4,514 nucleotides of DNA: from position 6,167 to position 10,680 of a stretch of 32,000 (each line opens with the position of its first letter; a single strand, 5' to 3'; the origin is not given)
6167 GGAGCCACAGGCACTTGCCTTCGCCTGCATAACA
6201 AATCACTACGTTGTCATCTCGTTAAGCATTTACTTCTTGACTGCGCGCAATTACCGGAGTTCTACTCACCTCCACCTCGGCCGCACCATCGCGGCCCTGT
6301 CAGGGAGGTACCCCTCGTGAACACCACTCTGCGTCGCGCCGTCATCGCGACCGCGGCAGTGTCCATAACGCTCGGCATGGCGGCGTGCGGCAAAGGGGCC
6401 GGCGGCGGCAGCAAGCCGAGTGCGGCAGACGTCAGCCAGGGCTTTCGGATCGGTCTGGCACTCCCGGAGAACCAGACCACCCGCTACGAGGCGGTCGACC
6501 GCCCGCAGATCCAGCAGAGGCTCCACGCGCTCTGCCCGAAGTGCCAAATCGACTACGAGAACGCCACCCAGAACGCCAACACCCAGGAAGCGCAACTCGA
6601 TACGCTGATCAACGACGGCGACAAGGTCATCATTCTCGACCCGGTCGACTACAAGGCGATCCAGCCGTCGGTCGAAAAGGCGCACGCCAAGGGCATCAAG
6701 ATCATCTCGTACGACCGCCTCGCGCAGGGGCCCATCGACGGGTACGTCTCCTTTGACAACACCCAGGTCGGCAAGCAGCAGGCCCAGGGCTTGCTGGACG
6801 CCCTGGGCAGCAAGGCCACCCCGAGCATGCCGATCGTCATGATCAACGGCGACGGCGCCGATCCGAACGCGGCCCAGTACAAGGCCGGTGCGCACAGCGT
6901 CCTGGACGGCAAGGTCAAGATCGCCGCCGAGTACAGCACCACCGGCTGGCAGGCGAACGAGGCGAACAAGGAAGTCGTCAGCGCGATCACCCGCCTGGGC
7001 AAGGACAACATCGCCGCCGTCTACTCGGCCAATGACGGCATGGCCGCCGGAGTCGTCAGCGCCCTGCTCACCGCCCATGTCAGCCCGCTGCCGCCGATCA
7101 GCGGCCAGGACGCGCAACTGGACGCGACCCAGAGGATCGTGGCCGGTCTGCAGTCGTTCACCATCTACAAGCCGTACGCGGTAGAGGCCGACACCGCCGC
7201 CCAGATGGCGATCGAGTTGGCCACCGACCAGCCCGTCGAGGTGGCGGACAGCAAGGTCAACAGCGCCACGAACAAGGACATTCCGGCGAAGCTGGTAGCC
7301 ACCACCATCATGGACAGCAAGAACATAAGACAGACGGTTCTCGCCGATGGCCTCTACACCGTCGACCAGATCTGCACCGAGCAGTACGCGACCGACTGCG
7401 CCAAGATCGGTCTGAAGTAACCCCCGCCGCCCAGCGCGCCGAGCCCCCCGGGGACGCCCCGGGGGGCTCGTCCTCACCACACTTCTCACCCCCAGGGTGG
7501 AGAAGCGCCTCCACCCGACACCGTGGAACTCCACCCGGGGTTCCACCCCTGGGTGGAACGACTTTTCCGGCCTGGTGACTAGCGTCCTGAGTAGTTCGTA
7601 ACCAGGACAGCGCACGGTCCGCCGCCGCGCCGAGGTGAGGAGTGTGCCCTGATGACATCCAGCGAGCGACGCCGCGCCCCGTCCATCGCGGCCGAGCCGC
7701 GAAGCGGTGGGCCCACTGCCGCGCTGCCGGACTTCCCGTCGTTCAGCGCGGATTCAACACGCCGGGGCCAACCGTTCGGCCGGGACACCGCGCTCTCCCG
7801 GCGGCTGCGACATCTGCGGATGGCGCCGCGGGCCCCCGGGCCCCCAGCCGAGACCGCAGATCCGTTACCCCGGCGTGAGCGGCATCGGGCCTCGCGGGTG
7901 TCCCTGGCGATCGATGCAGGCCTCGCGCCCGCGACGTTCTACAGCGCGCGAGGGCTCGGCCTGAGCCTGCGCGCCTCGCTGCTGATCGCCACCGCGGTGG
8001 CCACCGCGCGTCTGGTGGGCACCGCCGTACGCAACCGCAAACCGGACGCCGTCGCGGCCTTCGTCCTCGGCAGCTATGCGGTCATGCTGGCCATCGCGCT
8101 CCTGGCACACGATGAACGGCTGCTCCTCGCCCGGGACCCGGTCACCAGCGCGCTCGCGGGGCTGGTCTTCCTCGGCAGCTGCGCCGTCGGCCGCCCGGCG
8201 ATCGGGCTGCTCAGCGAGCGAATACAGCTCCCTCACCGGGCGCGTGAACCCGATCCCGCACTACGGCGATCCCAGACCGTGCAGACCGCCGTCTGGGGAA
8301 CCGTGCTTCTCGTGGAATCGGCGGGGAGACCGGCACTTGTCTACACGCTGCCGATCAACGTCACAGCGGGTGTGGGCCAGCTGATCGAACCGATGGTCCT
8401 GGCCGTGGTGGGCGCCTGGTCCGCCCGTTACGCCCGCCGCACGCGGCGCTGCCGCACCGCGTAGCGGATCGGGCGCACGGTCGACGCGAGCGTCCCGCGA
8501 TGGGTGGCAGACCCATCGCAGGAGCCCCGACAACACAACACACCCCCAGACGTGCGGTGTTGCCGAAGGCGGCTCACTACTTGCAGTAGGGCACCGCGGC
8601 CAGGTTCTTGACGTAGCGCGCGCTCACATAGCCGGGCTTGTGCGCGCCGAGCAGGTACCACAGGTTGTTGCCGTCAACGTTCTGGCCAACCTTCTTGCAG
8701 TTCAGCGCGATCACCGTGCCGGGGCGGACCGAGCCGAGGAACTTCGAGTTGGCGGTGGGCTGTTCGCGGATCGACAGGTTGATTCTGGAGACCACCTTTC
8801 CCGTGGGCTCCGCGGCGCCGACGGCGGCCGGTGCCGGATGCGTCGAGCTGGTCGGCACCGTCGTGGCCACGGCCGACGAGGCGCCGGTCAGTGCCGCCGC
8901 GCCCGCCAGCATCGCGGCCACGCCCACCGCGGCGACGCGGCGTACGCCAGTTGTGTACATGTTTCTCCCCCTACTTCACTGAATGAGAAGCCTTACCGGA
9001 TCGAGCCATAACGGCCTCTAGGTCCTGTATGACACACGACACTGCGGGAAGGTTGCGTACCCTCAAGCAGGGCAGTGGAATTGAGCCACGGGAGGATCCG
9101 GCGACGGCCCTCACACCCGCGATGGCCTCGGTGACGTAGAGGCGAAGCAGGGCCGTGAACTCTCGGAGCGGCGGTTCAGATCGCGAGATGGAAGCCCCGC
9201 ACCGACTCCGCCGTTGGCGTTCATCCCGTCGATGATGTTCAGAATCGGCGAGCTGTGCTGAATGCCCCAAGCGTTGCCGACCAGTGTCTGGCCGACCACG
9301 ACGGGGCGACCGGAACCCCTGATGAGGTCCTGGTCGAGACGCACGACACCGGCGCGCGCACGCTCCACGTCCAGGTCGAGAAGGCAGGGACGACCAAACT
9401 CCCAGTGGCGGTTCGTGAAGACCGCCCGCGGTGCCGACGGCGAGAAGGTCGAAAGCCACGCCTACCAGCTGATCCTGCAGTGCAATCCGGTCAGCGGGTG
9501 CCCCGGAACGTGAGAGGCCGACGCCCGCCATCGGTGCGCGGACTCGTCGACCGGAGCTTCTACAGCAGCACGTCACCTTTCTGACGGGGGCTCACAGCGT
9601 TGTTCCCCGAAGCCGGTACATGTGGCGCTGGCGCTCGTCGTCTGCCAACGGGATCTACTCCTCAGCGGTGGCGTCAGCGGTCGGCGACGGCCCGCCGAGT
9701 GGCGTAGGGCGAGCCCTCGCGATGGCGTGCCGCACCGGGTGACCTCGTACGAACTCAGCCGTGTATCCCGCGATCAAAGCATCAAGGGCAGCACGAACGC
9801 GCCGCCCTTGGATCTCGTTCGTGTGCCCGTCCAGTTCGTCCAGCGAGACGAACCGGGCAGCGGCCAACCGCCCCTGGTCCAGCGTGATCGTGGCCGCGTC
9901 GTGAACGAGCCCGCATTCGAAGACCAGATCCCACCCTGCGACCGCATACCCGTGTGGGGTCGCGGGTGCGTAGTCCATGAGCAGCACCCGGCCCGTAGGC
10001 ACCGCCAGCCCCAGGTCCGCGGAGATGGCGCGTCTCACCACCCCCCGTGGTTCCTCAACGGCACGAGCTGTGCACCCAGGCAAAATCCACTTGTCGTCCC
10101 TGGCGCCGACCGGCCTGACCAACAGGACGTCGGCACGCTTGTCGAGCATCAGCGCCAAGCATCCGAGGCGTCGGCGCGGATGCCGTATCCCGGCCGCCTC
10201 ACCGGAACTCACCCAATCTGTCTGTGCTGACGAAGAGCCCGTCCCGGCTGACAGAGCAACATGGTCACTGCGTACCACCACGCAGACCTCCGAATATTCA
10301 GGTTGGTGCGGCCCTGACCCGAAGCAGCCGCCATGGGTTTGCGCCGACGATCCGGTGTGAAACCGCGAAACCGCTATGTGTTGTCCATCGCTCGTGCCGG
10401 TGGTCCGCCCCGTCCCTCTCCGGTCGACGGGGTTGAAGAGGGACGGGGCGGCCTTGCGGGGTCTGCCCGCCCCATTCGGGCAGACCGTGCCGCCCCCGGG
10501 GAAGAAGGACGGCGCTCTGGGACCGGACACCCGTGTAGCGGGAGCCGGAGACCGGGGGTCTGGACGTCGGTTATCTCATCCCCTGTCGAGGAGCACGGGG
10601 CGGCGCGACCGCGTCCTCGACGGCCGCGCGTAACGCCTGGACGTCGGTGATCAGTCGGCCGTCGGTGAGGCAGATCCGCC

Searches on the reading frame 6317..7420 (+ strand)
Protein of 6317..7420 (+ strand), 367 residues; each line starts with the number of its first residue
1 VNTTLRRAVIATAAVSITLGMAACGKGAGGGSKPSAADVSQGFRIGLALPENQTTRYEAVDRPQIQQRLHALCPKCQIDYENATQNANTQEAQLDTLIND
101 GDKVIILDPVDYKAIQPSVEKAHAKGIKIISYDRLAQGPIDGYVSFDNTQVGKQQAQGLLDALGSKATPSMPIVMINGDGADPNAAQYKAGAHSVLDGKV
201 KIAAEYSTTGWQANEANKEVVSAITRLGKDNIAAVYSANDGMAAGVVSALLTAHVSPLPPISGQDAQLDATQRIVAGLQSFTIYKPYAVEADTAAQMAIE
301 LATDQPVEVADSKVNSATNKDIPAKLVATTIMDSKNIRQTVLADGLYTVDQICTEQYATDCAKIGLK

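Call 10: search_protein_families(library=pfam, proteins=[window:6317-7420:+], max_evalue=0.01)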
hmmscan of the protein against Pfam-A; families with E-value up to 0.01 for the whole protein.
window:6317-7420:+ (367 aa): 1 family
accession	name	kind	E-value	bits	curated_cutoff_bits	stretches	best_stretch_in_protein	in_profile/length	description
PF13407.12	Peripla_BP_4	-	8.8e-52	176.6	35.1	1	45-303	1-255/258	Periplasmic binding protein domain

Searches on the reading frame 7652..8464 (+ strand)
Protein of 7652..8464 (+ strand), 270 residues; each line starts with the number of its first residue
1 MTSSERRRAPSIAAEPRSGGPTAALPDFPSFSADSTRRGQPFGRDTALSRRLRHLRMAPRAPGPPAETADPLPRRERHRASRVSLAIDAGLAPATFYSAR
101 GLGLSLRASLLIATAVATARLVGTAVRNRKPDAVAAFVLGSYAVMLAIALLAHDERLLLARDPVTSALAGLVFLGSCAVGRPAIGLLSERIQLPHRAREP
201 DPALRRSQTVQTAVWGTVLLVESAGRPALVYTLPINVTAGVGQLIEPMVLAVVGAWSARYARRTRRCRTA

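Call 10: search_protein_families(library=pfam, proteins=[window:7652-8464:+], max_evalue=0.01)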
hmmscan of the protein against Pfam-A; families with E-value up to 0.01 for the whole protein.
window:7652-8464:+ (270 aa): 1 family
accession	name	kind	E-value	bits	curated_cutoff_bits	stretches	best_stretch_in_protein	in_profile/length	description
PF11361.13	DUF3159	-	3.3e-08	34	34.2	1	96-222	21-142/188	Protein of unknown function (DUF3159)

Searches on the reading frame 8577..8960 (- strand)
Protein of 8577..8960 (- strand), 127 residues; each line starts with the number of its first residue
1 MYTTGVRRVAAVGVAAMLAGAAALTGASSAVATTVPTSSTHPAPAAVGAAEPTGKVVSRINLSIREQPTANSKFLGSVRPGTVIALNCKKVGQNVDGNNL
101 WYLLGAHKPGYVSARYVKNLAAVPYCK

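Call 10: search_protein_families(library=pfam, proteins=[window:8577-8960:-], max_evalue=0.01)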
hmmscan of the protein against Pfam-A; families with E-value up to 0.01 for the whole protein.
window:8577-8960:- (127 aa): 1 family
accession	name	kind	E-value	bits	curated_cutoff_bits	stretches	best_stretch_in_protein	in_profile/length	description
PF08239.17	SH3_3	-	1.1e-05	25.9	27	1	61-118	2-54/54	Bacterial SH3 domain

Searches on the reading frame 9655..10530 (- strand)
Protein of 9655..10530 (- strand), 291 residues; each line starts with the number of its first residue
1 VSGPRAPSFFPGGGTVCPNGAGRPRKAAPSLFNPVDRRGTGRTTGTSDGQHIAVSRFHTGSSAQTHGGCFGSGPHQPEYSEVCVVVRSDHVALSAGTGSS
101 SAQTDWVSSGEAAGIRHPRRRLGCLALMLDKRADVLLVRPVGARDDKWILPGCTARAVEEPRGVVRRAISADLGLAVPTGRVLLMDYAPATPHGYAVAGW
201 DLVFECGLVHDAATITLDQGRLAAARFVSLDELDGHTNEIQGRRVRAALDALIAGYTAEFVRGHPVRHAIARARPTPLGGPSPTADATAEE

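Call 10: search_protein_families(library=pfam, proteins=[window:9655-10530:-], max_evalue=0.01)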
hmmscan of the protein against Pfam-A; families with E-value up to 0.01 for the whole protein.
window:9655-10530:- (291 aa): 1 family
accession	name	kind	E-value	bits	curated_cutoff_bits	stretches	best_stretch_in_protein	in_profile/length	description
PF00293.34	NUDIX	-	0.00053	20.4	21.1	1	120-235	2-119/134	NUDIX domain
